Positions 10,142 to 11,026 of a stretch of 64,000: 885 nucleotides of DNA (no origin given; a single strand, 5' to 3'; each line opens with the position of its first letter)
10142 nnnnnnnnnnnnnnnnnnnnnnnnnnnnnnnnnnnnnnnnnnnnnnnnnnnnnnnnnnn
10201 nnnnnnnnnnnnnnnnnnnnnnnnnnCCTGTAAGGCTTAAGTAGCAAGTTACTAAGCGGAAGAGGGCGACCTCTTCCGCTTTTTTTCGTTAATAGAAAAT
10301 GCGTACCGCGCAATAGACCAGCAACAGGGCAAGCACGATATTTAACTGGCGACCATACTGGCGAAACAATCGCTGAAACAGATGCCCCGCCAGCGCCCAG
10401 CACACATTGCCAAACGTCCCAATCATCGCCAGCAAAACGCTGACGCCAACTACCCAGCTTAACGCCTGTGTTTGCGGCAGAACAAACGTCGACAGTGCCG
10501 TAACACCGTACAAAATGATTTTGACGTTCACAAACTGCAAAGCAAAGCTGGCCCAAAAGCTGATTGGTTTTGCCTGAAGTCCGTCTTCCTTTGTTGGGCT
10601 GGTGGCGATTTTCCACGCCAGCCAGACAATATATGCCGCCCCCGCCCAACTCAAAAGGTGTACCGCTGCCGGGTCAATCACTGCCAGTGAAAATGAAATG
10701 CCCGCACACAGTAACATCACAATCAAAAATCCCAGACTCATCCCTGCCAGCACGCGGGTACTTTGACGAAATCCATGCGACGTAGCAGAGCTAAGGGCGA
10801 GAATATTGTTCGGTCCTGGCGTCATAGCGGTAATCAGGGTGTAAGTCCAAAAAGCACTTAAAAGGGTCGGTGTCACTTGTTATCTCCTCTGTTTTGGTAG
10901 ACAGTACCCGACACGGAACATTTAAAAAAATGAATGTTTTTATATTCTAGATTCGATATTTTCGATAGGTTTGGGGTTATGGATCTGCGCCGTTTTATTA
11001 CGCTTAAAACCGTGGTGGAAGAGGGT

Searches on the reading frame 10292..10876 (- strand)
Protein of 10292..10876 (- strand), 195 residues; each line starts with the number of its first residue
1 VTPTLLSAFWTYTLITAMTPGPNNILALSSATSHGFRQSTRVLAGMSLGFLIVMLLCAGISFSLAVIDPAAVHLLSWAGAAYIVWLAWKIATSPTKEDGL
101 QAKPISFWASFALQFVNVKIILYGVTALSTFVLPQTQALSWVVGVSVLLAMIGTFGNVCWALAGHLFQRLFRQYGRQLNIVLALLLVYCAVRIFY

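Call 47: find_homologous_proteins(query=window:10292-10876:-, max_evalue=1e-20)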
Query window:10292-10876:- (195 aa): 723 proteins with E <= 1e-20 among 1447 candidates; the best 120 are listed.
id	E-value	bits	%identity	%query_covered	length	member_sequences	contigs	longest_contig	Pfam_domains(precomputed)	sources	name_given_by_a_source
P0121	8.8e-119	412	99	100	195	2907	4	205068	PF01810.25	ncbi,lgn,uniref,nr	ncbi:cysteine/O-acetylserine transporter [Escherichia coli]|uniref:cysteine/O-acetylserine transport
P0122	6.9e-114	396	100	96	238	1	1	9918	PF01810.25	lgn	-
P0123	1.3e-108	379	93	100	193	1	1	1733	PF01810.25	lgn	-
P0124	1.6e-108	379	99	91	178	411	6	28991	PF01810.25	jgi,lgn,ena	-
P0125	8.1e-107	373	88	100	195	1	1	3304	PF01810.25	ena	-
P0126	2.8e-106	371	98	90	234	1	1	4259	PF01810.25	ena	-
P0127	4.3e-106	371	87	100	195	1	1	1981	PF01810.25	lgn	-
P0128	5.6e-106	370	87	100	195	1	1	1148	PF01810.25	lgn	-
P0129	7.2e-106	370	87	100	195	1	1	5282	PF01810.25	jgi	-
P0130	2.2e-105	368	92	100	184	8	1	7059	PF01810.25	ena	-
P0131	1.2e-104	366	87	100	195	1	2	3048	PF01810.25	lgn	-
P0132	1.3e-104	366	87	100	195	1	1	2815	PF01810.25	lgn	-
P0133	3.0e-104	365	84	100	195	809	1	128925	PF01810.25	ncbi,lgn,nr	ncbi:TPA: cysteine/O-acetylserine transporter [Salmonella enterica]|nr:cysteine/O-acetylserine trans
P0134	1.5e-103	362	84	99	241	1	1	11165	PF01810.25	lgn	-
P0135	1.5e-102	359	83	100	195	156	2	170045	PF01810.25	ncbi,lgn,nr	ncbi:cysteine/O-acetylserine transporter [Salmonella enterica]|nr:cysteine/O-acetylserine transporte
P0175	4.4e-78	279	69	100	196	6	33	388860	PF01810.25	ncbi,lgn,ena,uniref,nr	ncbi:Cysteine/O-acetylserine efflux protein [Klebsiella spallanzanii]|uniref:Cysteine/O-acetylserine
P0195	2.7e-73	264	65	100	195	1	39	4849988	PF01810.25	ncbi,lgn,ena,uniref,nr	ncbi:cysteine/O-acetylserine transporter [Kluyvera cryocrescens]|uniref:cysteine/O-acetylserine tran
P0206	6.9e-73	262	64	100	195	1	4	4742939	PF01810.25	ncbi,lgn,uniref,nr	ncbi:cysteine/O-acetylserine transporter [Yersinia hibernica]|uniref:Cysteine/O-acetylserine transpo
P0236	7.2e-72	259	66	99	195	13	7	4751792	PF01810.25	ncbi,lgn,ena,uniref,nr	ncbi:cysteine/O-acetylserine transporter [Aeromonas caviae]|uniref:cysteine/O-acetylserine transport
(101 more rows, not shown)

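Call 48: find_encoding_contigs(protein=P0206, flank=1500, max_places=1)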
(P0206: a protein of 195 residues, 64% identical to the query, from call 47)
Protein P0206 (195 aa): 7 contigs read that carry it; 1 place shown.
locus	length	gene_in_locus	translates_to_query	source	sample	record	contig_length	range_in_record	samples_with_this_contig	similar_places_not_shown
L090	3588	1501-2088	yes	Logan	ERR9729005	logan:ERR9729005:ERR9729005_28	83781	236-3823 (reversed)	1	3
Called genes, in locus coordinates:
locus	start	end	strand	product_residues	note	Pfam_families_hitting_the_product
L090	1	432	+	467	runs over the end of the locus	PF06812:ImpA_N, PF12486:VasL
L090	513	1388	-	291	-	PF00126:HTH_1, PF03466:LysR_substrate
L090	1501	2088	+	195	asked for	PF01810:LysE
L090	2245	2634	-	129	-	PF00903:Glyoxalase (weak)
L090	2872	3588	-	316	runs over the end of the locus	?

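Call 49: find_encoding_contigs(protein=P0195, flank=1500, max_places=1)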
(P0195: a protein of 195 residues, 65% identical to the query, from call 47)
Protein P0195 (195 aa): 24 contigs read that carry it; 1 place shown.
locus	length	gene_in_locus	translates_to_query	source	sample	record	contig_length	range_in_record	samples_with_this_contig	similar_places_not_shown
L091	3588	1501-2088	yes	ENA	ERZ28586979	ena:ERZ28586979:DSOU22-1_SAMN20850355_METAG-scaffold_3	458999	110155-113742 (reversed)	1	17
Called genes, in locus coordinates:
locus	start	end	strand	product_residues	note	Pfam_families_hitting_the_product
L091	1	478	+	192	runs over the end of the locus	PF01810:LysE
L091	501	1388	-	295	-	PF00126:HTH_1, PF03466:LysR_substrate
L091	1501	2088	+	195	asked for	PF01810:LysE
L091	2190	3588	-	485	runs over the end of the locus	PF00361:Proton_antipo_M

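Call 50: find_encoding_contigs(protein=P0236, flank=1500, max_places=1)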
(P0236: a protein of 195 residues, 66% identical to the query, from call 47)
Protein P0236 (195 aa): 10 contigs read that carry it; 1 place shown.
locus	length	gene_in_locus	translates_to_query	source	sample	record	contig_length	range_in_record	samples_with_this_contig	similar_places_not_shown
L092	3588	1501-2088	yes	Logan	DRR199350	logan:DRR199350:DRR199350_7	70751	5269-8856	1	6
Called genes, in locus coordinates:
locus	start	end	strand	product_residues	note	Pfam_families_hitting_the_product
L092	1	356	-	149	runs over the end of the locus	PF08327:AHSA1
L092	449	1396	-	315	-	PF00126:HTH_1, PF03466:LysR_substrate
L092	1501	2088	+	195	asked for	PF01810:LysE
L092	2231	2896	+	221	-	PF06206:CpeT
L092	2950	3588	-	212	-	PF01810:LysE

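Call 51: find_encoding_contigs(protein=P0175, flank=1500, max_places=1)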
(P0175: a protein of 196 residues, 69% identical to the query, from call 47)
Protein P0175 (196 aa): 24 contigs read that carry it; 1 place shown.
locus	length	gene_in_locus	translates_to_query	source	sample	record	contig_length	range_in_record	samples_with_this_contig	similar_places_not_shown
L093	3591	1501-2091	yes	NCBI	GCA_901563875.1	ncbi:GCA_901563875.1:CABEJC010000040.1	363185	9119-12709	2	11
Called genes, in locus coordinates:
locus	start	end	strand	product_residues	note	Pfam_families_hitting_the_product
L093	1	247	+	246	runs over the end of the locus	PF00929:RNase_T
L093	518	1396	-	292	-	PF00126:HTH_1, PF03466:LysR_substrate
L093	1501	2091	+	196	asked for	PF01810:LysE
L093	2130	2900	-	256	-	PF00795:CN_hydrolase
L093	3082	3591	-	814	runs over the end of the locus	PF02771:Acyl-CoA_dh_N, PF02770:Acyl-CoA_dh_M, PF00441:Acyl-CoA_dh_1, PF09317:ACDH_C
